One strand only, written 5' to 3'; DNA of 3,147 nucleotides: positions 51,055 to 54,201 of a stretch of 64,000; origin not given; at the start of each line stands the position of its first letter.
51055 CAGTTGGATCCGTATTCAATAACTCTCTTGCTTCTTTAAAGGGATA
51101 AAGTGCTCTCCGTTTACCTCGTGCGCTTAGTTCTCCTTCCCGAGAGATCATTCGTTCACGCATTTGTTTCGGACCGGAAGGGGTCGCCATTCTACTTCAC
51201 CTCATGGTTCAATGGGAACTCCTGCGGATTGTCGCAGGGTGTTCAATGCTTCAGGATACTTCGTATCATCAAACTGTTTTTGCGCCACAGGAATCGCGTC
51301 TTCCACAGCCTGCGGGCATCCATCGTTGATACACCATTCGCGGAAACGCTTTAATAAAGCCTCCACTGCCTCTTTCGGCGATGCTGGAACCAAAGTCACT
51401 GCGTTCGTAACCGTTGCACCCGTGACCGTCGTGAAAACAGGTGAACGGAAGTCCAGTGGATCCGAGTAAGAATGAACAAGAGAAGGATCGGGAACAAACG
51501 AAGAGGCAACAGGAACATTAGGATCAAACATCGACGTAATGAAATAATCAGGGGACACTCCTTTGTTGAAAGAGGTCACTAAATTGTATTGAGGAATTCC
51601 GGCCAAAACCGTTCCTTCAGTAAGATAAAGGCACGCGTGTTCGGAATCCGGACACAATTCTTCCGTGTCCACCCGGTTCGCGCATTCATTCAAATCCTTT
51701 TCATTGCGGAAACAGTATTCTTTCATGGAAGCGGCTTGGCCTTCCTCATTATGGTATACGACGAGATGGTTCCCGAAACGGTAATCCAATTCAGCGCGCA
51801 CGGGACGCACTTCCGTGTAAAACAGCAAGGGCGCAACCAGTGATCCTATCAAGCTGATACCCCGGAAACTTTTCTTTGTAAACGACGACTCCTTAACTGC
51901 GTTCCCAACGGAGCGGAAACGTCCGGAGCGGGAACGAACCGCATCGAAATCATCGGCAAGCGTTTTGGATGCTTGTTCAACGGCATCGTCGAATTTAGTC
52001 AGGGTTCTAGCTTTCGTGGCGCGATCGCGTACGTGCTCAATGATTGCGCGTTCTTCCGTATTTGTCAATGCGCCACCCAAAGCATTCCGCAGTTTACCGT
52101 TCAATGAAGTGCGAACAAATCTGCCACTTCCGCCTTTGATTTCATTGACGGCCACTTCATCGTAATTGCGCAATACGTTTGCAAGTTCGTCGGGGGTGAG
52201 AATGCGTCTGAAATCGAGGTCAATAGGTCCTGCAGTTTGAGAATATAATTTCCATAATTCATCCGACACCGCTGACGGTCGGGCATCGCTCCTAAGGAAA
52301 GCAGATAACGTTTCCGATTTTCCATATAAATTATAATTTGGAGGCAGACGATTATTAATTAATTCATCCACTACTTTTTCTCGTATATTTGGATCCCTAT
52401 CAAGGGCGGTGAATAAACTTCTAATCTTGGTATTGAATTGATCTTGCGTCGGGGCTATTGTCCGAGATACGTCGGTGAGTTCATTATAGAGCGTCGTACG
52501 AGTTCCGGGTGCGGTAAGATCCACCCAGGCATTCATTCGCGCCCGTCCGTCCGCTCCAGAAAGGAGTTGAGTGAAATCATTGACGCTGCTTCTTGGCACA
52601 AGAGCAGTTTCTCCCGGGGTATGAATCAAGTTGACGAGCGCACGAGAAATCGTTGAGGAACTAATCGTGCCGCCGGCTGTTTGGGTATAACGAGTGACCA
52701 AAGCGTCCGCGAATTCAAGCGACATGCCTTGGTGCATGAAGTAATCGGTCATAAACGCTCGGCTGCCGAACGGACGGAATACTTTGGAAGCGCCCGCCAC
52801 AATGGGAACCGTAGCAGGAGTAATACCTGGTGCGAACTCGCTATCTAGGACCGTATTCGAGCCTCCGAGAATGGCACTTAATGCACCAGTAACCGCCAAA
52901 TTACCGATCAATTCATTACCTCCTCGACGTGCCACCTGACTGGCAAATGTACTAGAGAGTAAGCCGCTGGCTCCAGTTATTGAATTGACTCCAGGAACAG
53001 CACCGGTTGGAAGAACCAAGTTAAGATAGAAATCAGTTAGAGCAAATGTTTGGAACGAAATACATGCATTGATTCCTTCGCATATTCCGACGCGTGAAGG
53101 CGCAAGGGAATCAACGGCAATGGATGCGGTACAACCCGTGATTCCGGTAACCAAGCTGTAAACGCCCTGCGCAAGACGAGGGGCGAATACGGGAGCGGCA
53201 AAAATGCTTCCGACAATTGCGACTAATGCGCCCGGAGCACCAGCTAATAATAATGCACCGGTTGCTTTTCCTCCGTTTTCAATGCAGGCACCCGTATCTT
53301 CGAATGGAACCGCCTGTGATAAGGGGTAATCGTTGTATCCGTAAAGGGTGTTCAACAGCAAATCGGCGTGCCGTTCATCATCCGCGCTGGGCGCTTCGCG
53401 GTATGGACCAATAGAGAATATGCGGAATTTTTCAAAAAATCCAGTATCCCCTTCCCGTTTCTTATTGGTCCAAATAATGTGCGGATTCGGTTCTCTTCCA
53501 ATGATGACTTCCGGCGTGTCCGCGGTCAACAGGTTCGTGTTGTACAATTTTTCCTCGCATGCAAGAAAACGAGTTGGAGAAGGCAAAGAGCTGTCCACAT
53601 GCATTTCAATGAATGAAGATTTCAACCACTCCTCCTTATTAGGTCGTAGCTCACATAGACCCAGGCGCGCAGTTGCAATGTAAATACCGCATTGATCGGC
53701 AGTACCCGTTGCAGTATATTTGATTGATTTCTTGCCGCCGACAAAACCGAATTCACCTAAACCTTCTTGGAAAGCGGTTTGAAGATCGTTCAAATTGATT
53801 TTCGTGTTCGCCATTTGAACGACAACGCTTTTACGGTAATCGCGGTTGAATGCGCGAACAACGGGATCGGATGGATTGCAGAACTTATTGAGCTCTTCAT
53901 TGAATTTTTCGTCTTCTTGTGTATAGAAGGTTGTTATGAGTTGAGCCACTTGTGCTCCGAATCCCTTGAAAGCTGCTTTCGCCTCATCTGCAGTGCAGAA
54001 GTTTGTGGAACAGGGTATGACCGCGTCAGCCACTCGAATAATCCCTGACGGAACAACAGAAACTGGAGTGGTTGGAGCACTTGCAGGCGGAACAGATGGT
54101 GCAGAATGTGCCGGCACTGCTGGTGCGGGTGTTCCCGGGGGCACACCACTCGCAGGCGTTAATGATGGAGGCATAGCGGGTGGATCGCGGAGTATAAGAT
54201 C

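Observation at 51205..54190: Giant protein C-terminal ~950-aa module behind a proline-rich linker contains a glycine-zipper-like hydrophobic segment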

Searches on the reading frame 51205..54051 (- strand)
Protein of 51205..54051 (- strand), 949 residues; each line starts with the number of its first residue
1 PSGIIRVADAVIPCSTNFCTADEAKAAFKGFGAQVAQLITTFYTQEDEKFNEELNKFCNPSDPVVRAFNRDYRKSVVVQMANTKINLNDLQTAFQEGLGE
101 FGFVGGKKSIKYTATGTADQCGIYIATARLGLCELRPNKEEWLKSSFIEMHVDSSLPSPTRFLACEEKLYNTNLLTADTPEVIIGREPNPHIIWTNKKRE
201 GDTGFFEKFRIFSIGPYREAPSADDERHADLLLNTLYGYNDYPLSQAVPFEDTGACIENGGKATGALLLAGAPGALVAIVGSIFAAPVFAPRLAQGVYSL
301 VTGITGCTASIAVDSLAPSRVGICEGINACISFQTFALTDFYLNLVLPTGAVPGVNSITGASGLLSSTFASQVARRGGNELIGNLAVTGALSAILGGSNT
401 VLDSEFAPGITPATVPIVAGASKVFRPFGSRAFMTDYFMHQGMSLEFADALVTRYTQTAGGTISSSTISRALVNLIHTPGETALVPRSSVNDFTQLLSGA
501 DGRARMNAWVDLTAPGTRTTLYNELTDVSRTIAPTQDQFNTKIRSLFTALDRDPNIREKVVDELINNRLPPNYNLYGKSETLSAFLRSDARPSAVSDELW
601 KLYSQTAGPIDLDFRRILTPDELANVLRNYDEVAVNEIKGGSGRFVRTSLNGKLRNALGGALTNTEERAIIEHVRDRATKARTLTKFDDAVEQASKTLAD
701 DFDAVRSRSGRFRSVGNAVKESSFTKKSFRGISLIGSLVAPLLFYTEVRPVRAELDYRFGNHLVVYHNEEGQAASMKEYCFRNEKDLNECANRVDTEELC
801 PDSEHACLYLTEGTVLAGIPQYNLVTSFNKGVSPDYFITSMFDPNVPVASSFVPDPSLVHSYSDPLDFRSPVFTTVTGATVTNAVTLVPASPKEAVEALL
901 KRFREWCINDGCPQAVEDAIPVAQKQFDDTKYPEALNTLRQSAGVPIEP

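Call 9: search_solved_structures(query=window:51205-54051:-, max_evalue=1)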
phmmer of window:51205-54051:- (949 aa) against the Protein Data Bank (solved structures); distinct sequences matched with E-value up to 1: 3.
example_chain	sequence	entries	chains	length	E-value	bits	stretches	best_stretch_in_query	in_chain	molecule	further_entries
6gdj_A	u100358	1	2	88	0.24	12.7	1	870-926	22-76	Mto2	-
9dzm_C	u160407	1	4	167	0.38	12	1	131-162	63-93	POU domain, class 2, transcription factor 2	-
6hke_A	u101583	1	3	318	0.94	10.7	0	354-435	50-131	Possible TctC subunit of the Tripartite Tricarboxylate Transport(TTT) Family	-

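Call 11: find_homologous_proteins(query=window:51205-54051:-, max_evalue=0.001)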
Query window:51205-54051:-: 8000 candidates shared short words with the query, none scored E <= 0.001.

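Call 21: search_protein_representatives(protein=window:51205-54051:-)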
Query: 949 residues. Proteins with E-value up to 0.001 (for the whole library): 17; up to 1e-10: 9; up to 1e-30: 6. The best 17 are listed.
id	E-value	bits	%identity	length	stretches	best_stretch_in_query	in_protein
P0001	0.0e+00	2150.0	100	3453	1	1-949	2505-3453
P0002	4.5e-207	706.7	43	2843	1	10-946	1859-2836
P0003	3.3e-93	329.9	34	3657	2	7-448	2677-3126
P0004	4.0e-55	203.9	34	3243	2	9-464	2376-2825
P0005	4.1e-52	193.9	30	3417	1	7-927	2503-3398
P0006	6.0e-48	180.1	33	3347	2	11-463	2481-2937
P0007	5.0e-27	110.9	31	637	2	624-847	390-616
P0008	7.5e-17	77.3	29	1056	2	14-390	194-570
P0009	9.6e-16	73.6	31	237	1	737-921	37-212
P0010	2.2e-08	49.2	34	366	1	723-853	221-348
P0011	1.1e-07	46.9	27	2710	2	707-851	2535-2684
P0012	4.0e-07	45.1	29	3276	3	725-854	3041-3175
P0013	8.6e-05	37.3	29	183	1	763-917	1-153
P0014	2.1e-04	36.1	30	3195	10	385-474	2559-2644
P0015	2.4e-04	35.9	26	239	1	42-271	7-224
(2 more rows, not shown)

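Call 31: search_solved_structures(query=A1, max_evalue=1)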
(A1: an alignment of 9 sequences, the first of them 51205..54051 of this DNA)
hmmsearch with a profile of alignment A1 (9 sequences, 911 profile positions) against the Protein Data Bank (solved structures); distinct sequences matched with E-value up to 1: 3.
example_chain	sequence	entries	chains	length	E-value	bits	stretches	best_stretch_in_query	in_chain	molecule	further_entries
6r17_A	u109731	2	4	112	0.26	12.6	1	600-676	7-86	Synaptonemal complex central element protein 2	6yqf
4l8i_A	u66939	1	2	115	0.39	12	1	496-559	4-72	RSV epitope scaffold FFL_005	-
8ek4_A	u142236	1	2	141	0.87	10.9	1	515-645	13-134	Ice-binding protein TIP-99a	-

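Call 42: predict_structure(alignment_id=A1)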
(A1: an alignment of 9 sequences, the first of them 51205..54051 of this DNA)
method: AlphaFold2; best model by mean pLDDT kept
length: 949 residues; sequences in the alignment: 9
mean_pLDDT: 52.0   pTM: 0.40
mean pLDDT of the five models: 52.0, 50.3, 48.6, 48.6, 41.6
residues with pLDDT >= 90: 13; 70-90: 240; 50-70: 173; < 50: 523
segments of 3 or more residues with pLDDT < 50: 1-12, 105-108, 153-161, 163-176, 190-213, 269-302, 312-321, 340-744, 816-819, 945-949
pLDDT, mean of each block of 10 residues (from residue 1): 30 55 79 79 75 74 64 68 68 80 55 59 69 68 71 47 45 51 75 31 32 55 83 74 71 73 57 39 32 44 51 42 63 56 39 26 26 28 30 29 29 29 32 42 41 35 28 27 27 33 30 34 35 37 43 41 38 27 36 40 39 37 36 29 38 38 39 43 41 46 34 30 31 33 55 76 84 81 69 86 86 55 83 75 61 73 72 81 63 75 76 79 93 80 48
secondary structure, 60 per line:
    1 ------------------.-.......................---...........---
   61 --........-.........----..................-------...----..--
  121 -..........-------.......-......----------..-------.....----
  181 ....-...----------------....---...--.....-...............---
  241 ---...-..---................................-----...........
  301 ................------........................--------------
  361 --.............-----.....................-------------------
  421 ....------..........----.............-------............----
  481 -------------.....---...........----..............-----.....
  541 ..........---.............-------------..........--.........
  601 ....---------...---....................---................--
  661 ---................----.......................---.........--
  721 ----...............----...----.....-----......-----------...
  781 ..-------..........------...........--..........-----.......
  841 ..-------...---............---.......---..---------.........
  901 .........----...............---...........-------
elements in order (helices of 4 or more, strands of 3 or more residues): H21-43 H47-57 H63-70 E72-80 H87-102 E110-112 E122-131 H139-145 E147-152 H172-176 E181-184 E186-188 H205-208 E212-214 E217-221 H223-237 E244-246 H253-284 H290-316 H323-346 H363-375 H381-401 H421-424 H431-440 H445-457 H465-476 H494-498 H502-512 H517-530 H536-550 H554-566 H580-589 H592-604 H620-639 H643-658 H664-679 H684-706 H710-718 H725-739 E744-746 E751-755 E761-766 E778-782 E790-795 H796-799 E806-816 E819-828 H834-842 E859-867 H871-877 H892-909 H914-928 H932-942

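Call 44: fold_search(model_id=the predicted structure, library=pdb)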
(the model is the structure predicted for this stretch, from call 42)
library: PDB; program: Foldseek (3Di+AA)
matches with E <= 10: 81; with E <= 0.001: 0
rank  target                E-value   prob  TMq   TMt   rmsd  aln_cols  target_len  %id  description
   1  9qxu_B                4.2e-01  0.02  0.06  0.07  57.9       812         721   10  JetABC DNA loaded state monomer (open) (released 2025-10-01)
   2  8wqy_V                1.2e+00  0.08  0.05  0.19  19.9       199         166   10  Fe-O nanocluster of form-XI in the 4-fold channel of Ureaplasma diversum ferritin (released 2024-06-12)
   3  4p3g_B                2.1e+00  0.08  0.08  0.21  16.5       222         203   13  Structure of the SRP68-RBD from Chaetomium thermophilum (released 2014-04-16)
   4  8w7u                  2.2e+00  0.06  0.05  0.19  19.8       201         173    9  Mutant of ferritin from Ureaplasma diversum (Udif-E164A-E168A) without soaking (released 2024-06-12)
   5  5fu7_A                2.4e+00  0.04  0.05  0.09  24.6       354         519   14  drosophila nanos NBR peptide bound to the NOT module of the human CCR4-NOT complex (released 2016-03-23)
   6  9qxt_A                2.4e+00  0.01  0.05  0.06  59.5       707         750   10  E. coli JetABC dimer in the DNA boarding-holding state (released 2025-10-01)
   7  9kvx_A                2.7e+00  0.07  0.06  0.17  19.5       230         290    9  Cryo-EM structure of SLC30A10 in Mn2+-bound state, determined in inward-facing conformation (released 2025-10-15)
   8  8qta                  2.9e+00  0.07  0.06  0.12  15.8       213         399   17  Cryo-EM structure of Streptococcus pneumoniae NADPH oxidase F397A mutant in complex with NADPH (released 2024-07-24)
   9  8dwh_R                2.9e+00  0.05  0.06  0.16  18.6       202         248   11  CryoEM structure of Gq-coupled MRGPRX1 with ligand Compound-16 (released 2022-11-02)
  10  8j22_C                3.0e+00  0.03  0.05  0.12  29.6       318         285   12  Cryo-EM structure of FFAR2 complex bound with TUG-1375 (released 2024-01-24)
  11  7udn_A                3.1e+00  0.08  0.08  0.20  19.1       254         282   12  Crystal structure of designed helical repeat protein RPB_PLP1_R6 in alternative conformation 2 (released 2023-03-22)
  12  8w6q                  3.3e+00  0.05  0.06  0.18  19.0       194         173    8  ferritin from Ureaplasma diversum soaking in Fe2+ solution for 0 min (released 2024-06-12)
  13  8wqv_U                3.3e+00  0.04  0.04  0.18  19.8       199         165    9  Fe-O nanocluster of form-VIII in the 4-fold channel of Ureaplasma diversum ferritin (released 2024-06-12)
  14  8dk2_D                3.3e+00  0.01  0.05  0.06  55.8       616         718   10  CryoEM structure of Pseudomonas aeruginosa PA14 JetABC in an unclamped state trapped in ATP dependent dimeric form (released 2022-10-05)
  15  8wqy_E                3.4e+00  0.04  0.05  0.18  19.8       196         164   10  Fe-O nanocluster of form-XI in the 4-fold channel of Ureaplasma diversum ferritin (released 2024-06-12)
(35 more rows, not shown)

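Call 49: search_protein_families(library=pfam, alignment_id=A1, max_evalue=0.1)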
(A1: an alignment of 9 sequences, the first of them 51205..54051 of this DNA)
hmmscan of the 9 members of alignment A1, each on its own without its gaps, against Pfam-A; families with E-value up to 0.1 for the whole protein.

A. member 1, window:51205-54051:- (949 aa): 0 families

B. families by the number of members that match (of 9 scanned): 4 families
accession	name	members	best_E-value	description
PF06009.19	Laminin_II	1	0.02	Laminin Domain II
PF00680.25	RdRP_1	1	0.023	Viral RNA-dependent RNA polymerase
PF05023.20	Phytochelatin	1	0.028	Phytochelatin synthase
PF08700.17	VPS51_Exo84_N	1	0.095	Vps51/EXO84/COG1 N-terminal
